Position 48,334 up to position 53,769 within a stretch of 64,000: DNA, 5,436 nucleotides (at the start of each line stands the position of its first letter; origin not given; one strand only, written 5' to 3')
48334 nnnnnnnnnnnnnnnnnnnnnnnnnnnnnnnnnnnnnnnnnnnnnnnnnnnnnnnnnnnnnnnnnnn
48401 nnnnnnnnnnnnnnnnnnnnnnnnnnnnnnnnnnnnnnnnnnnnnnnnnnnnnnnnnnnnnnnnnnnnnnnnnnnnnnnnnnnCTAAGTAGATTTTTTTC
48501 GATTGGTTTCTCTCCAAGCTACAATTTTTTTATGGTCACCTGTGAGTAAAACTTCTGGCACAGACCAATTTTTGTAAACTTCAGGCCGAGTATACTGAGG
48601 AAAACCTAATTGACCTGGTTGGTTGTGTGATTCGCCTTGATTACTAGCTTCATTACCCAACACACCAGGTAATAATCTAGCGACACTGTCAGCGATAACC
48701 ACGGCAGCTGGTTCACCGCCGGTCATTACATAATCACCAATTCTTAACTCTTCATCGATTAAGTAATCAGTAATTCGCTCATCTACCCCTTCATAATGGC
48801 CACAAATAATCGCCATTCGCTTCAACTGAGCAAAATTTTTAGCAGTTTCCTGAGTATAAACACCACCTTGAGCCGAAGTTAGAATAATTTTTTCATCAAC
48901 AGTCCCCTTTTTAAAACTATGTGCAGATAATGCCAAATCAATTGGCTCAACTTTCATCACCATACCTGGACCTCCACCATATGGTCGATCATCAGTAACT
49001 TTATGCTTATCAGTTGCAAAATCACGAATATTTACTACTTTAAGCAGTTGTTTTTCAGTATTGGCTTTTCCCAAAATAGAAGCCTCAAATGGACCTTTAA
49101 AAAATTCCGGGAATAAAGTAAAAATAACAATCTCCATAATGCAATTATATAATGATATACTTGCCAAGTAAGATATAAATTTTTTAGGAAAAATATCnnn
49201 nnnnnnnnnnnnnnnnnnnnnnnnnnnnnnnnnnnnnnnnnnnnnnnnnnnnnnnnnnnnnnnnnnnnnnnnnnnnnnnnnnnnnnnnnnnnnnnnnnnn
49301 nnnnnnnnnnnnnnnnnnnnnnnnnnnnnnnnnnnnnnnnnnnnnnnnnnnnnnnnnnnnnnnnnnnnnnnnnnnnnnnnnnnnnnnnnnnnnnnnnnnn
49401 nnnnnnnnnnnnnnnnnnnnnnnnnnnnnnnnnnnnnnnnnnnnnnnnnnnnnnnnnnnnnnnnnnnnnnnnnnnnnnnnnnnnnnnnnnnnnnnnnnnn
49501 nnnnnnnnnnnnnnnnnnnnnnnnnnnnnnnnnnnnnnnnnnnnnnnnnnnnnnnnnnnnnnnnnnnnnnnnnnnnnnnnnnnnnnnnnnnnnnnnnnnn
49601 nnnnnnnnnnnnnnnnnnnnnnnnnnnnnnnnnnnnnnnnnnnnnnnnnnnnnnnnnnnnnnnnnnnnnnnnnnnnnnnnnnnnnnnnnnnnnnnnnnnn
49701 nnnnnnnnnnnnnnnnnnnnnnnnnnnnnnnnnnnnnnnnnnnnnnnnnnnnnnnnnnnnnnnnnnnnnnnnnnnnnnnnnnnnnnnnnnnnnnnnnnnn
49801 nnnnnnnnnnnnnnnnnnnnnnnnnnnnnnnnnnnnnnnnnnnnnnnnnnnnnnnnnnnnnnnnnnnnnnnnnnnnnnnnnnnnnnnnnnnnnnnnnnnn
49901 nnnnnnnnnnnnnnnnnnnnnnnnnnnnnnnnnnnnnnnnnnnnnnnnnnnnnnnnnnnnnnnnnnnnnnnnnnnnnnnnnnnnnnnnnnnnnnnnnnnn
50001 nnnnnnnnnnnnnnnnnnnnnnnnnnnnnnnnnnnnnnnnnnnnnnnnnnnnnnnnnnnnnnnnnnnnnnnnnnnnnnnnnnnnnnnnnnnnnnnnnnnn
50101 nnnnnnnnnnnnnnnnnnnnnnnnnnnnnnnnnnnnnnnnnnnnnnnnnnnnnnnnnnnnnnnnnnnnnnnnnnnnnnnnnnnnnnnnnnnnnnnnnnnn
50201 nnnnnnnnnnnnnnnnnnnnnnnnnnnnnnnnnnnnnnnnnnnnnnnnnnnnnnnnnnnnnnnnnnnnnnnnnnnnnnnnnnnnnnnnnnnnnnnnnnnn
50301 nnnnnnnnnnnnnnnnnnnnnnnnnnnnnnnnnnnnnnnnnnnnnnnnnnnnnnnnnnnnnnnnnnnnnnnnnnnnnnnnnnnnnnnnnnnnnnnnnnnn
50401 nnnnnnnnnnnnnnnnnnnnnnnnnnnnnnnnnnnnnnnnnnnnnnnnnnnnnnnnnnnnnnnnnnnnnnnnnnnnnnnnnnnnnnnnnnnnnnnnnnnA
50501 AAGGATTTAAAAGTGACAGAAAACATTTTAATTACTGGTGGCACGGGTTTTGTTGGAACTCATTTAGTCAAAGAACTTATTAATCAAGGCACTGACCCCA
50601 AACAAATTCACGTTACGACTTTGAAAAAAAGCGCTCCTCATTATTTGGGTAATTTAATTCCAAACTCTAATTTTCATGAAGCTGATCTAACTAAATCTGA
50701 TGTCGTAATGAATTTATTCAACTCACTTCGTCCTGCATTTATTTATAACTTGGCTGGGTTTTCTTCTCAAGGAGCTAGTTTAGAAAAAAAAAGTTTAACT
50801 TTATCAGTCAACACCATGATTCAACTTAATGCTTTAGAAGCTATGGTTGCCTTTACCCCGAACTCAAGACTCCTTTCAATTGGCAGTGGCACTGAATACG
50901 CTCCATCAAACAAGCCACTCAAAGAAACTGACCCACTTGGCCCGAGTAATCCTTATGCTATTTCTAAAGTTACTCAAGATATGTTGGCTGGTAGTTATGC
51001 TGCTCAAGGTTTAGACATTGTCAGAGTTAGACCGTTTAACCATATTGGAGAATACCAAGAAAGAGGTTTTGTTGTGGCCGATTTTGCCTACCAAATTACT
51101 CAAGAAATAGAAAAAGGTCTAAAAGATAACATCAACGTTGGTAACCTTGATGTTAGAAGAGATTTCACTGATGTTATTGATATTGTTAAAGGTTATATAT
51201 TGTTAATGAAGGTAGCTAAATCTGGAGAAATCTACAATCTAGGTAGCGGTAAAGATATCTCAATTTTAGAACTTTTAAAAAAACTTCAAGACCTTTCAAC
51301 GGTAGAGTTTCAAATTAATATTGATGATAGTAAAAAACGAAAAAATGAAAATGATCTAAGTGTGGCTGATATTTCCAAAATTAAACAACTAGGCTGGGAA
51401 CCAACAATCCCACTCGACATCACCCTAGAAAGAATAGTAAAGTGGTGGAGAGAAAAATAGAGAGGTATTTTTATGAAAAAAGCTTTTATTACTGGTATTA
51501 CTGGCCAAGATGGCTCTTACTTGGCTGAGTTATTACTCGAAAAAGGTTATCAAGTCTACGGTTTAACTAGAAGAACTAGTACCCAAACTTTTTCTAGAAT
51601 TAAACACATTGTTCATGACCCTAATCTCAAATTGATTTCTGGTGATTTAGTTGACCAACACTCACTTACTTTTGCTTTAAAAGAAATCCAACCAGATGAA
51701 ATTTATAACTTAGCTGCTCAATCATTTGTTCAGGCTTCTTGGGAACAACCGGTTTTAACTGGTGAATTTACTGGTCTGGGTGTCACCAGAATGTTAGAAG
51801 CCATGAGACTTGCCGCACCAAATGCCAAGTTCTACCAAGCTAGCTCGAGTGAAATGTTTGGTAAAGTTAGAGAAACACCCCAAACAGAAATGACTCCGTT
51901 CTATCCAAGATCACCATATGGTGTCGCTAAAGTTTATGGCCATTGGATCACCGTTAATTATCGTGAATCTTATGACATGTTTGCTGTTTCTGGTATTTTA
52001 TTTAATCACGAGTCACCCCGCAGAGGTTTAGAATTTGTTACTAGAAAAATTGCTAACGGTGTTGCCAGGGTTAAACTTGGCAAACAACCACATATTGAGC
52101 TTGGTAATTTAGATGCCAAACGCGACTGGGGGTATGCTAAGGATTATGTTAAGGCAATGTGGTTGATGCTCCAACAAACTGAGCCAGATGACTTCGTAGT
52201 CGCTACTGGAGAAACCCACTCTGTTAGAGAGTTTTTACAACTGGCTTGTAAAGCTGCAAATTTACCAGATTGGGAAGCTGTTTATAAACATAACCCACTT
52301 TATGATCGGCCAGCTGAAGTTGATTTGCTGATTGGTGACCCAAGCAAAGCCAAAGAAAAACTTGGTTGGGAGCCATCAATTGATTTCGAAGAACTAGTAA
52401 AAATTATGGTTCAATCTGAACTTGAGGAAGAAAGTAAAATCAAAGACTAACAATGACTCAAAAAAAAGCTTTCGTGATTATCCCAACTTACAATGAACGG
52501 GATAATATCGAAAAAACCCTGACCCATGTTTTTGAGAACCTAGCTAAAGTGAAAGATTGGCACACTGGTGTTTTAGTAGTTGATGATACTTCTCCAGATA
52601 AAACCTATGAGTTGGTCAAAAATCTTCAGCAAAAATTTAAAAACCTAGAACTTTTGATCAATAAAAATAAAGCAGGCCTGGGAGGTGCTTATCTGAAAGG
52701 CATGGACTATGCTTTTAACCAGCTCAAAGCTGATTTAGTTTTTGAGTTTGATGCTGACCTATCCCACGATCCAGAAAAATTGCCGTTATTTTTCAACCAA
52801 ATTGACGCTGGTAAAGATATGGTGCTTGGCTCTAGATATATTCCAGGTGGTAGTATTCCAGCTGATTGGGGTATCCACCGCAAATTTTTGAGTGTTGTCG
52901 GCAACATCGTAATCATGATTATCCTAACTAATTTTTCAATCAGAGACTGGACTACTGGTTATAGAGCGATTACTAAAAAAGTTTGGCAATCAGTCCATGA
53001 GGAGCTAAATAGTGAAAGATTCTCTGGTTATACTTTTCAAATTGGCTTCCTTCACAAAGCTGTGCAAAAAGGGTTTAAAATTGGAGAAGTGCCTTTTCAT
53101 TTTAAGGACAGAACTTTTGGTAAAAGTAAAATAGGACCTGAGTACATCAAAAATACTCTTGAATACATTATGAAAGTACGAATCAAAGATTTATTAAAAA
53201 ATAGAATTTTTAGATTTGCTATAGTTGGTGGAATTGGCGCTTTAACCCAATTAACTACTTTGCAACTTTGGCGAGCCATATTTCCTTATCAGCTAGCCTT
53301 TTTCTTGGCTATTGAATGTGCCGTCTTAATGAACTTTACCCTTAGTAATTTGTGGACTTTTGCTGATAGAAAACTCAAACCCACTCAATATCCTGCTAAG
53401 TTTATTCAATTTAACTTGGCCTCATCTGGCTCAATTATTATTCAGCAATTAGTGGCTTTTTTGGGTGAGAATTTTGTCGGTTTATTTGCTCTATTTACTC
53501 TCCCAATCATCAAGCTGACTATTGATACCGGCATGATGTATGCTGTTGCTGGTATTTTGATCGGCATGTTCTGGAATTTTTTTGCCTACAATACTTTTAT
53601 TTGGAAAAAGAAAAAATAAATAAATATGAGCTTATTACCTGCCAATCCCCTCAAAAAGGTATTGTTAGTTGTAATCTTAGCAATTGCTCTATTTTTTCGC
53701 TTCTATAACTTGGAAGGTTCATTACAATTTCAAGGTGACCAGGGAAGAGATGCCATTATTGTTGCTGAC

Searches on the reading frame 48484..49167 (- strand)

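Call 83: search_protein_families(library=pfam, max_evalue=0.001, proteins=[window:48484-49167:-])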
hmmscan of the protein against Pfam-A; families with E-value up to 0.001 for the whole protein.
window:48484-49167:- (227 aa): 1 family
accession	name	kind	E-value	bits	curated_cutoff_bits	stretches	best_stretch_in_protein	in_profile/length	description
PF01746.26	tRNA_m1G_MT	-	6.6e-47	160.2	27.3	1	37-227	7-190/195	tRNA (Guanine-1)-methyltransferase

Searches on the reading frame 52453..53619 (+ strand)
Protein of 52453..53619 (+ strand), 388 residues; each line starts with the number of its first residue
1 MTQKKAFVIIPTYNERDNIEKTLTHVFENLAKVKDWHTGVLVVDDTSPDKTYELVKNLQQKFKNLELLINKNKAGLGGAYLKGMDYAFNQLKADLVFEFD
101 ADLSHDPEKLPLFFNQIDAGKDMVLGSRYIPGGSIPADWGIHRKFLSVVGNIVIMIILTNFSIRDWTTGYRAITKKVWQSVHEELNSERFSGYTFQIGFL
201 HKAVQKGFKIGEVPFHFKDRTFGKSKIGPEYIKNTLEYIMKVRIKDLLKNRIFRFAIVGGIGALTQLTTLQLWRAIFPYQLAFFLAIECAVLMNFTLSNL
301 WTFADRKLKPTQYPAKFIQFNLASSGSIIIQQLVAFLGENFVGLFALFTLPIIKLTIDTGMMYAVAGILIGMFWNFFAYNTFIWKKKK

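Call 69: search_protein_families(library=pfam, max_evalue=0.01, proteins=[window:52453-53619:+])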
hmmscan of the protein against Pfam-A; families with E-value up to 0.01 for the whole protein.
window:52453-53619:+ (388 aa): 4 families
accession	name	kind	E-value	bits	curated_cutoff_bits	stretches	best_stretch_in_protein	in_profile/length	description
PF00535.33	Glycos_transf_2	-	1.2e-25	90.8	23.3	1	8-144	2-131/168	Glycosyl transferase family 2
PF04138.20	GtrA_DPMS_TM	-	3.3e-15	56.7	26.1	1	254-384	1-117/117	GtrA/DPMS, transmembrane domain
PF10111.15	Glyco_tranf_2_2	-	0.00077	19.5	27.3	1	8-107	2-96/276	Glycosyltransferase like family 2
PF13641.12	Glyco_tranf_2_3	-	0.0011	19.5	27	1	8-111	5-105/230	Glycosyltransferase like family 2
